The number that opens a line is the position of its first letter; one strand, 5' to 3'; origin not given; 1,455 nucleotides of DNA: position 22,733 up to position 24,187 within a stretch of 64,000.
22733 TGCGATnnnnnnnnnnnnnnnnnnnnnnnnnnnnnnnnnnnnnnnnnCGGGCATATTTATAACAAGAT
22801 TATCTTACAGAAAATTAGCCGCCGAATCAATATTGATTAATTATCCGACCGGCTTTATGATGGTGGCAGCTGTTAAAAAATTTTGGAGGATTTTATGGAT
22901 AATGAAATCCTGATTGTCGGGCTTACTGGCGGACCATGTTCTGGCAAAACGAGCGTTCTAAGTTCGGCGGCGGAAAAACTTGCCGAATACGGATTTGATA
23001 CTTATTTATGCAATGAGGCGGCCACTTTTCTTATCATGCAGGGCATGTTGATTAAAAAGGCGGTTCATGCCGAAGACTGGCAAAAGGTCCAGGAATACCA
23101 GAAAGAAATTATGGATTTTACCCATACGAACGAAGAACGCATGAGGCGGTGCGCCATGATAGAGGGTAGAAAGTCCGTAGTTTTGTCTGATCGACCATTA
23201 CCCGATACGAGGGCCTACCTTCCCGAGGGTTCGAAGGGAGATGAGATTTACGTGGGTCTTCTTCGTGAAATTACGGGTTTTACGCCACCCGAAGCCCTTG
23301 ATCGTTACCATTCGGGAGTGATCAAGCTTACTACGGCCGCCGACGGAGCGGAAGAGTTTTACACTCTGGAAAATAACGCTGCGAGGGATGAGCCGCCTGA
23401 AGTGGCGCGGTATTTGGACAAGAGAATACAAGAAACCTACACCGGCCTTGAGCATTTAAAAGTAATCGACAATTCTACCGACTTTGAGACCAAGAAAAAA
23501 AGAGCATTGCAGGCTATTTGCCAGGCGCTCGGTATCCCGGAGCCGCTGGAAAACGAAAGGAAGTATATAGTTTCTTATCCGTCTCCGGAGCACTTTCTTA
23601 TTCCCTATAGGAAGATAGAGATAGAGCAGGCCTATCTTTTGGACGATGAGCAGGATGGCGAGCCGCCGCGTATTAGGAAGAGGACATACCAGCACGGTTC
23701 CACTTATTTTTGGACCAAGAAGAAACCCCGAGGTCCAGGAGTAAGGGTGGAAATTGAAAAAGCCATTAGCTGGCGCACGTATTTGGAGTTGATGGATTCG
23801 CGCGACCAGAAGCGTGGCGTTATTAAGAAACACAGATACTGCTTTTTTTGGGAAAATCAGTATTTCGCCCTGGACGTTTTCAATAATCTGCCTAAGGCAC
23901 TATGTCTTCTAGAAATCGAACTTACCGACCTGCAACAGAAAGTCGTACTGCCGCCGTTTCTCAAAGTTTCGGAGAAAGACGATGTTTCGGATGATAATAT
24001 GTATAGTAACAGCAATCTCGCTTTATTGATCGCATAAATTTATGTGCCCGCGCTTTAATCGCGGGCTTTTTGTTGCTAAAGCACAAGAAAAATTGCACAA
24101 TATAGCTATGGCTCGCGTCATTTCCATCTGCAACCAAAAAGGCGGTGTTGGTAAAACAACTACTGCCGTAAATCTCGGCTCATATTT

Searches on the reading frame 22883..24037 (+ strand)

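Call 66: search_protein_families(library=pfam, proteins=[window:22883-24037:+], max_evalue=0.0001)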
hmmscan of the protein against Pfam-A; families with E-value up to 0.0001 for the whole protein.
window:22883-24037:+ (384 aa): 1 family
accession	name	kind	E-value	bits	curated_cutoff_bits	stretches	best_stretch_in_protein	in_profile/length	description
PF13521.12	AAA_28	-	1.4e-14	55.1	27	1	14-203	4-163/164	AAA domain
